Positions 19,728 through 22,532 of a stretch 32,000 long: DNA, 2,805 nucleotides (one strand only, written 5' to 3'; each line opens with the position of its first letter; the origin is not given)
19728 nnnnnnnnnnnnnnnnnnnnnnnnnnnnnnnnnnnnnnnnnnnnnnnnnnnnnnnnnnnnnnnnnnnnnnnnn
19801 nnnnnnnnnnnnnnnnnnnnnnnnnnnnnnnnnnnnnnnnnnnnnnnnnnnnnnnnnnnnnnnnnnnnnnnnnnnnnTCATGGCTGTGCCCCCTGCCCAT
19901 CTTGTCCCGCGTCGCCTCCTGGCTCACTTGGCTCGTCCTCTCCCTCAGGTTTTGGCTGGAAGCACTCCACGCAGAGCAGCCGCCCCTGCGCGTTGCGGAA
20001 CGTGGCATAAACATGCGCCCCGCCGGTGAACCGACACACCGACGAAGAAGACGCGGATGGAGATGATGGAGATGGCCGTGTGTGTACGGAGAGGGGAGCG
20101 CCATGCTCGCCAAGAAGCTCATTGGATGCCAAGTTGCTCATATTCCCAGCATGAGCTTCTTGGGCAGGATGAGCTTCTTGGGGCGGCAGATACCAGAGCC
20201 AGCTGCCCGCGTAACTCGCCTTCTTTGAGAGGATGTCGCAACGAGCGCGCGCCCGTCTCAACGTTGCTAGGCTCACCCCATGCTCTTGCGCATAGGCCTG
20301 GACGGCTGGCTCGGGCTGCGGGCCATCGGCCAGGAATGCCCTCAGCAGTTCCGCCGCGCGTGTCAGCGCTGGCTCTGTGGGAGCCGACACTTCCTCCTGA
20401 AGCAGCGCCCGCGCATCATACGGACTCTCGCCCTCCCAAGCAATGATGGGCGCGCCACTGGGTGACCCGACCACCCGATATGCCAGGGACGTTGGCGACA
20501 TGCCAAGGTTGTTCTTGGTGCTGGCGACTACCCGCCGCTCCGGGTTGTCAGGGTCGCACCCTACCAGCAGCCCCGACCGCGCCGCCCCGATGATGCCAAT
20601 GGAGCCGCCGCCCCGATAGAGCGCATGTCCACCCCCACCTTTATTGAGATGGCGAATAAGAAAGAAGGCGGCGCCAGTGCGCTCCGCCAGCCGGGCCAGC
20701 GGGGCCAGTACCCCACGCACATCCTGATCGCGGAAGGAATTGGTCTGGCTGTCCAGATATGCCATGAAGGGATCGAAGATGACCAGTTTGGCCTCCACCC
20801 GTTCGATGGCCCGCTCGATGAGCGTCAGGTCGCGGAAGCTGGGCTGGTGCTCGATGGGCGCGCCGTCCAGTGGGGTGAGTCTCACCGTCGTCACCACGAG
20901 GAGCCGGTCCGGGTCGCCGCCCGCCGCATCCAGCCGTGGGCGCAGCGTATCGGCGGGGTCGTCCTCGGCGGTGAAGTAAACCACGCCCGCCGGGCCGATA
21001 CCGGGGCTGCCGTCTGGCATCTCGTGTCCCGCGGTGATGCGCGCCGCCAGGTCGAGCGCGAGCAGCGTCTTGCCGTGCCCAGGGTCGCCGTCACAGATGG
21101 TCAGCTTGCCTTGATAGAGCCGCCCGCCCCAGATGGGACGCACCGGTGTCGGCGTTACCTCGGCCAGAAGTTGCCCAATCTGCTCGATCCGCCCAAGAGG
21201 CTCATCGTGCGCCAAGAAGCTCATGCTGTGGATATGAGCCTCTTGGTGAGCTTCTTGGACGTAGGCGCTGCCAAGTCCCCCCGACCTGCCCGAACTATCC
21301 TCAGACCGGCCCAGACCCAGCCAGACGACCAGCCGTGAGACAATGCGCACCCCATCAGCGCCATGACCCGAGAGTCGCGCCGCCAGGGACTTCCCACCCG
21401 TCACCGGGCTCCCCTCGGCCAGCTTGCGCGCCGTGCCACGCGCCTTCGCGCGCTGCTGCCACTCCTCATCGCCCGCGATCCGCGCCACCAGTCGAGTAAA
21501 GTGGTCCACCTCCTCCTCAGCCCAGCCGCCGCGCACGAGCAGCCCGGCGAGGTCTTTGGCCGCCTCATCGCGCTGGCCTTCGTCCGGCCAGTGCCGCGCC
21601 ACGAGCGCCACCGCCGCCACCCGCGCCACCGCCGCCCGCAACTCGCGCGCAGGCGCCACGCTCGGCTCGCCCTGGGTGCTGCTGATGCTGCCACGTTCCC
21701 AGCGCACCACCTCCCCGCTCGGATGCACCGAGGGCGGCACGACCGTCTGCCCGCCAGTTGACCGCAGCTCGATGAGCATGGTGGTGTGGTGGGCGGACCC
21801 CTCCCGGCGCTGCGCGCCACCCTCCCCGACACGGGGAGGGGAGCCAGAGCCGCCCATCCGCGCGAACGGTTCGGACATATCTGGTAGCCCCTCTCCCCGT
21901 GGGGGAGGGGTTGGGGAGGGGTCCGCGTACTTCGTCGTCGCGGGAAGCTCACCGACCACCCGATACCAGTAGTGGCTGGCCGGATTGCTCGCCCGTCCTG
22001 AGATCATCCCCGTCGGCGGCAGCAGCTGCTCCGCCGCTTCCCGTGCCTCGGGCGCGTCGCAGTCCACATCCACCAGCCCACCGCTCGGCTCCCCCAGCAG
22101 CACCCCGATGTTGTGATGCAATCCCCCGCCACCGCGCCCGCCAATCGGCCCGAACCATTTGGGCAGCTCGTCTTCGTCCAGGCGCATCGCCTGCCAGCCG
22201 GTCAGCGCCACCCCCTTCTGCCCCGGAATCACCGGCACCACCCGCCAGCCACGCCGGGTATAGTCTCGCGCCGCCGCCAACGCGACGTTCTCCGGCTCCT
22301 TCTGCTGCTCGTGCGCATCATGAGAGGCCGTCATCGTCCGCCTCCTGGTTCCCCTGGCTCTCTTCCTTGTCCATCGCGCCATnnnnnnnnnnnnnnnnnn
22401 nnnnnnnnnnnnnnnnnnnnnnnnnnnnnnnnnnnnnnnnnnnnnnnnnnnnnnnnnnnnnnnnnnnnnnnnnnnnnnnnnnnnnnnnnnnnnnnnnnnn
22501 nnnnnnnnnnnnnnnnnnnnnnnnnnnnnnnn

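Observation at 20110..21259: Two matching 13-mer palindrome clusters embedded in the PrimPol-helicase gene, either side of its helicase domain: candidate in-gene origin/iterons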

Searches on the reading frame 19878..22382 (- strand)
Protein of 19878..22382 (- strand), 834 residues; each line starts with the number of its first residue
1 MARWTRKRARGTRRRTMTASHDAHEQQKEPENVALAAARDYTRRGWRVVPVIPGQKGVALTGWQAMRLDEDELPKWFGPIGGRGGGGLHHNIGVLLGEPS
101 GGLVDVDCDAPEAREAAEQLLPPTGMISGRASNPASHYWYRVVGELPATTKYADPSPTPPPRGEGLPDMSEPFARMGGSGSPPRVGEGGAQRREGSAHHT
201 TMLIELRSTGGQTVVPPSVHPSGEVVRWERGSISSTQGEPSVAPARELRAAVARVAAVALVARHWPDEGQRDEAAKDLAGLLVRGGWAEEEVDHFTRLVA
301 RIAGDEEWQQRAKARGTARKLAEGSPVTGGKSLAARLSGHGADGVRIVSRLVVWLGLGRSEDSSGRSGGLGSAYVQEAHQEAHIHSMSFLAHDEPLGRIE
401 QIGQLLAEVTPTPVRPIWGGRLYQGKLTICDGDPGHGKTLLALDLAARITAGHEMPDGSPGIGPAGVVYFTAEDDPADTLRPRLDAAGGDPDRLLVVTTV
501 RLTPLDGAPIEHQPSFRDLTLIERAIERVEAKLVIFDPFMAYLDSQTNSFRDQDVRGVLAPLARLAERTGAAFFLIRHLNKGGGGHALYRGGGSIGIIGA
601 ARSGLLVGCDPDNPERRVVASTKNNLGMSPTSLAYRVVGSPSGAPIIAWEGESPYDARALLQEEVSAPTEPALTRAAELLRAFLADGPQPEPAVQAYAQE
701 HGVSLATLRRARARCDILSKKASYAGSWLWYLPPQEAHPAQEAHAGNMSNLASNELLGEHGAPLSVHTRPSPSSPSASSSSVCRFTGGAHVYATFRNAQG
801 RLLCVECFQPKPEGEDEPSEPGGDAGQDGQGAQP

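Call 6: search_protein_families(library=pfam, proteins=[window:19878-22382:-], max_evalue=0.01)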
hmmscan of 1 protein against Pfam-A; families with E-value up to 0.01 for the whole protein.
window:19878-22382:- (834 aa): 2 families
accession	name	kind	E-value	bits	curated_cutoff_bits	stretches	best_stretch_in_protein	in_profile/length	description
PF13481.12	AAA_25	-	2.7e-31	109.2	27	1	408-583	16-194/195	AAA domain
PF09250.16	Prim-Pol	-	2.1e-19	71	22.8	1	38-238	1-150/158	Bifunctional DNA primase/polymerase, N-terminal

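Call 9: find_homologous_proteins(query=window:19878-22382:-, max_evalue=1e-10)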
Query window:19878-22382:- (834 aa): 745 proteins with E <= 1e-10 among 8000 candidates; the best 120 are listed.
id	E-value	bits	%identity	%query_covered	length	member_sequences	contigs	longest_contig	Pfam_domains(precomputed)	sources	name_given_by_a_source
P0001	0.0e+0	1853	100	98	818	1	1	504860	PF09250.17,PF13481.13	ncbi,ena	-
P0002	2.2e-248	845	68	72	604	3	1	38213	PF13481.13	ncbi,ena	-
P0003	1.0e-217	744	50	98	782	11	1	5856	PF09250.17,PF13481.13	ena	-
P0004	4.2e-215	735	51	95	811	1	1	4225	PF09250.17,PF13481.13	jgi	jgi:AAA domain-containing protein/bifunctional DNA primase/polymerase-like protein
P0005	7.3e-209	714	54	84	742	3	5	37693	PF09250.17,PF13481.13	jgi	jgi:hypothetical protein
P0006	4.0e-198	679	47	94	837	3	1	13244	PF09250.17,PF13481.13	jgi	jgi:hypothetical protein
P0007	8.1e-195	668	48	94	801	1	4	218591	PF09250.17,PF13481.13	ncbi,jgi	ncbi:MAG TPA: AAA family ATPase [Ktedonobacterales bacterium]|jgi:hypothetical protein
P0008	1.3e-194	667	48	94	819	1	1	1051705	PF09250.17,PF13481.13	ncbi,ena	-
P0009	2.5e-192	660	51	85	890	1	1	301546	PF09250.17,PF13481.13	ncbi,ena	-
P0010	1.1e-179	618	48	85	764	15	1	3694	PF09250.17,PF13481.13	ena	-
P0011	3.8e-171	589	42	93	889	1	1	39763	PF06745.20,PF09250.17,PF13481.13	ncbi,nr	ncbi:MAG TPA: AAA family ATPase [Ktedonobacterales bacterium]|nr:AAA family ATPase [Ktedonobacterale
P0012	2.3e-164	567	48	65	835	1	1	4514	PF09250.17,PF13481.13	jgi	jgi:AAA domain-containing protein/bifunctional DNA primase/polymerase-like protein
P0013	8.5e-164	565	49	77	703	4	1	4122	PF09250.17,PF13481.13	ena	-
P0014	9.0e-162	558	46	84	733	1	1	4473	PF09250.17,PF13481.13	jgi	jgi:AAA domain-containing protein/bifunctional DNA primase/polymerase-like protein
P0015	1.1e-159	552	44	85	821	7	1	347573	PF09250.17,PF13481.13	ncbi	-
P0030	1.7e-110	389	40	86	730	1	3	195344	PF09250.17,PF13481.13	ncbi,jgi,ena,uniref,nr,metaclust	ncbi:AAA family ATPase [Rubrobacter calidifluminis]|uniref:AAA family ATPase n=1 Tax=Rubrobacter cal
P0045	3.4e-96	342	35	89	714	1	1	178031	PF09250.17,PF13481.13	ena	-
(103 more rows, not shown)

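Call 12: find_encoding_contigs(protein=P0001, flank=10000, max_places=3)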
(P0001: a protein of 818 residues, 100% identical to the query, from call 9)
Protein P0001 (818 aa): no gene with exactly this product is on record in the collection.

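Call 13: find_encoding_contigs(protein=P0004, flank=10000, max_places=2)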
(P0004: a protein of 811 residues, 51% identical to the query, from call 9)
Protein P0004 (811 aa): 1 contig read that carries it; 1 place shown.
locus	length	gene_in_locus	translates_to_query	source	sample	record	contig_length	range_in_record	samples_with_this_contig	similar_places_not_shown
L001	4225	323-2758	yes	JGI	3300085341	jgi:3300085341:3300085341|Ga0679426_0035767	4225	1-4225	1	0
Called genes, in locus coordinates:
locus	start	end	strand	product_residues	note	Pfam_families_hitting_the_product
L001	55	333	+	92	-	-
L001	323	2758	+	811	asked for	PF09250:Prim-Pol, PF13481:AAA_25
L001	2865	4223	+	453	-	?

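Call 14: find_related_loci(query=A1, collection=metagenome_contigs, flank=4000)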
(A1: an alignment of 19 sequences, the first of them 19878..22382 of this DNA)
Query A1 (834 aa) in metagenome_contigs; peptide patterns used: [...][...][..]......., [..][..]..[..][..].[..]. (x = any residue, [..] = any of these).
600 stretches matched a pattern (row limit reached: there are more); 288 encode a relative of the query (tblastn E <= 1e-3); the best 80 are kept; 80 distinct loci.
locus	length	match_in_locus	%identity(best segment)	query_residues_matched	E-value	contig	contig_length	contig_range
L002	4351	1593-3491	33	35-742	2e-92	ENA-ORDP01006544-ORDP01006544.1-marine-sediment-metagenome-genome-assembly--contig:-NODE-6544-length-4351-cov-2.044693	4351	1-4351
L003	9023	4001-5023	53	392-739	2e-85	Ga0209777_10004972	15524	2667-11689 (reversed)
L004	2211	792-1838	47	403-754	3e-83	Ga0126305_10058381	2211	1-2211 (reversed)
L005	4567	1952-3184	44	406-783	8e-80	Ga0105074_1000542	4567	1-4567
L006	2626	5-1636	48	400-733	1e-80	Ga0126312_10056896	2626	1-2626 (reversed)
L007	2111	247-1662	42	354-804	3e-81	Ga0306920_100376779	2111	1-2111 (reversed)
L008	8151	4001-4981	49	402-735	3e-77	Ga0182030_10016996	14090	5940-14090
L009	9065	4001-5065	48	406-754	7e-77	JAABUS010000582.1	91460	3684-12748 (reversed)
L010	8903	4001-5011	46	402-742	7e-76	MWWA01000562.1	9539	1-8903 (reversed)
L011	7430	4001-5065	46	401-751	4e-76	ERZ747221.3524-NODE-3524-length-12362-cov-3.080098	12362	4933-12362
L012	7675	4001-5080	49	405-765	2e-75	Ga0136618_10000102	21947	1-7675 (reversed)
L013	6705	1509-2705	46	406-796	8e-75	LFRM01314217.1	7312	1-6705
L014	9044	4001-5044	45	406-755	2e-74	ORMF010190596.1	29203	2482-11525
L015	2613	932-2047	46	405-765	2e-76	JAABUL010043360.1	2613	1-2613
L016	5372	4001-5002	48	401-734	2e-74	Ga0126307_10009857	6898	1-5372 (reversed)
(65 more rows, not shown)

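Call 27: find_encoding_contigs(protein=P0007, flank=10000, max_places=1)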
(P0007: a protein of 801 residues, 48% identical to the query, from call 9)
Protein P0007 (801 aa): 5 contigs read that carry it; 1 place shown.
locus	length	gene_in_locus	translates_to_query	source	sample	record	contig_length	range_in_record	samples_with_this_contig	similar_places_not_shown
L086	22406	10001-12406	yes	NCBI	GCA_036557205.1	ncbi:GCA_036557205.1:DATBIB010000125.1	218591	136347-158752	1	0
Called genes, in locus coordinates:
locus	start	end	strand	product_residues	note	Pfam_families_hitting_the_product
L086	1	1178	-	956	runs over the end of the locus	PF07517:SecA_DEAD, PF00270:DEAD (weak), PF01043:SecA_PP_bind, PF21090:P-loop_SecA, PF07516:SecA_SW, PF02810:SEC-C (weak)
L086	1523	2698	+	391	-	PF00817:IMS, PF11798:IMS_HHH (weak), PF21999:IMS_HHH_1, PF11799:IMS_C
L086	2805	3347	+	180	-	PF00583:Acetyltransf_1 (weak), PF13302:Acetyltransf_3, PF13523:Acetyltransf_8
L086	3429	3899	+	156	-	-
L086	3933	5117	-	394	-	PF01676:Metalloenzyme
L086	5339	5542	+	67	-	-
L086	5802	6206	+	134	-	-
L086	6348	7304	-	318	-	PF13349:DUF4097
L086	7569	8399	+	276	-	PF21948:LplA-B_cat, PF03099:BPL_LplA_LipB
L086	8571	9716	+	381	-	PF01820:Dala_Dala_lig_N, PF02786:CPSase_L_D2 (weak), PF02222:ATP-grasp (weak), PF07478:Dala_Dala_lig_C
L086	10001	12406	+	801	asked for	PF09250:Prim-Pol, PF13481:AAA_25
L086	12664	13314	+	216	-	PF01966:HD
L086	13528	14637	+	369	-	PF02746:MR_MLE_N, PF13378:MR_MLE_C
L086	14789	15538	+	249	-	-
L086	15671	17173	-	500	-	PF00171:Aldedh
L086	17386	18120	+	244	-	-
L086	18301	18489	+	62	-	PF01632:Ribosomal_L35p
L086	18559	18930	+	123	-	PF00453:Ribosomal_L20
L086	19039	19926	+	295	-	PF22435:MRM3-like_sub_bind, PF08032:SpoU_sub_bind (faint), PF00588:SpoU_methylase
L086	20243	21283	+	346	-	PF02912:Phe_tRNA-synt_N, PF01409:tRNA-synt_2d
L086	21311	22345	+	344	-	PF03447:NAD_binding_3 (weak), PF00742:Homoserine_dh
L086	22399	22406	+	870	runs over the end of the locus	PF01588:tRNA_bind, PF03483:B3_4, PF03484:B5, PF17759:tRNA_synthFbeta, PF03147:FDX-ACB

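Call 28: find_encoding_contigs(protein=P0008, flank=10000, max_places=1)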
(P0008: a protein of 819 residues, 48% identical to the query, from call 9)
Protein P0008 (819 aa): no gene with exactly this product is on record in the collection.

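Call 29: find_encoding_contigs(protein=P0002, flank=10000, max_places=1)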
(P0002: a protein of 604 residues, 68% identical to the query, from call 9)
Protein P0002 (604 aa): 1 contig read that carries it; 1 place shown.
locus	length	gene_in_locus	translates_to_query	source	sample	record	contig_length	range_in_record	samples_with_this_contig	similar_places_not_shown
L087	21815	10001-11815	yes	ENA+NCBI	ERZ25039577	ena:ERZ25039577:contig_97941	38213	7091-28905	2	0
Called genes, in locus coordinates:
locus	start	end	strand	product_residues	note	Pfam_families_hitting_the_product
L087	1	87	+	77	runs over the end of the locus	PF00230:MIP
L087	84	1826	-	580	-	PF01566:Nramp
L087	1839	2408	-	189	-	PF00582:Usp (weak)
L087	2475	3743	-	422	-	PF02040:ArsB, PF03600:CitMHS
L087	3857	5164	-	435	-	PF13625:Helicase_C_3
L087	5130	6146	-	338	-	-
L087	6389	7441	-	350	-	PF02401:LYTB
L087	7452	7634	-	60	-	-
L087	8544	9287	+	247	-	PF04909:Amidohydro_2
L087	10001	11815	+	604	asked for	PF13481:AAA_25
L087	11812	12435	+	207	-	-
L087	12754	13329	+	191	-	-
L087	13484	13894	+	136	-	-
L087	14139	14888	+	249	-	-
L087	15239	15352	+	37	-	-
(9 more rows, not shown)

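Call 30: find_encoding_contigs(protein=P0011, flank=10000, max_places=1)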
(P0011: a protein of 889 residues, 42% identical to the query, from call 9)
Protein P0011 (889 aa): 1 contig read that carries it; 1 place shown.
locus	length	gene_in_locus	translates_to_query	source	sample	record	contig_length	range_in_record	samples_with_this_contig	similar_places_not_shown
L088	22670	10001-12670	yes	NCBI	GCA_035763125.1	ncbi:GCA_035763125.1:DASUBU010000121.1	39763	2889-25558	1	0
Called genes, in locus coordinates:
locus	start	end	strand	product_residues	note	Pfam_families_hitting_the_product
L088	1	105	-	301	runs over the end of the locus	PF00126:HTH_1, PF03466:LysR_substrate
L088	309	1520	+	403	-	PF00903:Glyoxalase (faint), PF01135:PCMT (weak), PF01209:Ubie_methyltran, PF13489:Methyltransf_23, PF08241:Methyltransf_11, PF08242:Methyltransf_12, PF13649:Methyltransf_25, PF13847:Methyltransf_31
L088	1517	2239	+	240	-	PF13489:Methyltransf_23, PF05401:NodS, PF05891:Methyltransf_PK (weak), PF08241:Methyltransf_11, PF08242:Methyltransf_12, PF13649:Methyltransf_25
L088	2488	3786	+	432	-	-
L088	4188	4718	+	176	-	PF01243:PNPOx_N (weak)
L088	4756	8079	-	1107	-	PF12704:MacB_PCD (weak), PF02687:FtsX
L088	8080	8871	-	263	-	PF00657:Lipase_GDSL, PF13472:Lipase_GDSL_2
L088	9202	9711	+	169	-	PF00484:Pro_CA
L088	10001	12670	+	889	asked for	PF09250:Prim-Pol, PF06745:ATPase (weak), PF13481:AAA_25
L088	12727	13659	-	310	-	-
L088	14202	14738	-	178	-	PF13238:AAA_18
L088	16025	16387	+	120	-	PF12840:HTH_20, PF01022:HTH_5, PF12802:MarR_2 (weak), PF09339:HTH_IclR (weak)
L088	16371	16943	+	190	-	PF08327:AHSA1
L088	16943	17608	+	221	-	PF01872:RibD_C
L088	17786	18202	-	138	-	-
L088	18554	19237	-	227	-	PF06863:DUF1254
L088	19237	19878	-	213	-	PF06742:DUF1214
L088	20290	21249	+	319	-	PF00248:Aldo_ket_red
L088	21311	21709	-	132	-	PF01243:PNPOx_N (weak), PF04075:F420H2_quin_red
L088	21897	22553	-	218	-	PF08327:AHSA1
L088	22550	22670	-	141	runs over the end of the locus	PF01022:HTH_5, PF12840:HTH_20, PF13518:HTH_28 (faint)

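Call 32: search_dna_similar(query=window:19878-22382:-, collection=plasmids, mode=protein, max_rows=15)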
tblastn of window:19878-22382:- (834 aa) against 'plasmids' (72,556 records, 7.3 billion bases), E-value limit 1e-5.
Records with a match: 15; places in all: 16; records where one place covers at least 80% of the query: 0.
Best place of each record, by identity: <60% 15.
By first word of the organism name: Campylobacter 3; Subdoligranulum 2; Streptomyces 2; Pseudomonas 2; Kurthia 2; Caldicellulosiruptor 1; Ralstonia 1; Pusillibacter 1; Ruegeria 1.
By predicted mobility (MOB-suite, as given by PLSDB): non-mobilizable 8; conjugative 5; mobilizable 2.
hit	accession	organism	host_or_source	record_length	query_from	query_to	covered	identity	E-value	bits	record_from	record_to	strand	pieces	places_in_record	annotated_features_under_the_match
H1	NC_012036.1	Caldicellulosiruptor bescii DSM 6725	-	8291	98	581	58%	26.4%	5e-19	100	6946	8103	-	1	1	AAA family ATPase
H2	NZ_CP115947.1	Ralstonia solanacearum MolK2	Musa sp.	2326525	407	808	48%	31.6%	3e-30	137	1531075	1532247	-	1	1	record has no annotation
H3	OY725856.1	Subdoligranulum variabile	-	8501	406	732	39%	35.4%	3e-26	124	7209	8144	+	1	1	record has no annotation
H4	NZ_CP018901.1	Campylobacter coli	Retail chichen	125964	406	732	39%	35.4%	3e-26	124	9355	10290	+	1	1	AAA family ATPase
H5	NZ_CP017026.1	Campylobacter coli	Cell culture,Housefly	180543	406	732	39%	35.4%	3e-26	124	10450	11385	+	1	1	AAA family ATPase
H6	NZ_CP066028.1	Campylobacter coli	-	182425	406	732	39%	35.4%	3e-26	124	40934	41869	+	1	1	AAA family ATPase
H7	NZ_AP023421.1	Pusillibacter faecalis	Homo sapiens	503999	379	732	38%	36.0%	8e-24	138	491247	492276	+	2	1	none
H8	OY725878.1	Subdoligranulum variabile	-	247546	406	712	37%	36.2%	2e-25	121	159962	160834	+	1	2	record has no annotation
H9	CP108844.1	Streptomyces chartreusis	-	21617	406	742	40%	29.3%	2e-13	82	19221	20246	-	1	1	AAA family ATPase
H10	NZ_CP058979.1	Streptomyces sp. NEAU-sy36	whole organism,maize rhizosphere soil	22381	406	733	39%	29.7%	2e-14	86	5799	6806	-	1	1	AAA family ATPase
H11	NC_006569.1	Ruegeria pomeroyi DSS-3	-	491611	411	713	36%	27.7%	1e-7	64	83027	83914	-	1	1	AAA family ATPase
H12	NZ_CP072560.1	Pseudomonas sp. BYT-1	activated sludge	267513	408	581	21%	33.1%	3e-11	75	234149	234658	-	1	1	AAA family ATPase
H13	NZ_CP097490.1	Pseudomonas sp. BYT-5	wastewater treatment tank,soil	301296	408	581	21%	33.1%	3e-11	75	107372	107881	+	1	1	AAA family ATPase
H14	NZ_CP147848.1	Kurthia gibsonii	water,water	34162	406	490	10%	40.0%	1e-8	67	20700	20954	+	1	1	AAA family ATPase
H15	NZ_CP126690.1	Kurthia sp. YJT4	water,water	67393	406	490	10%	40.0%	1e-8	67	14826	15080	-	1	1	AAA family ATPase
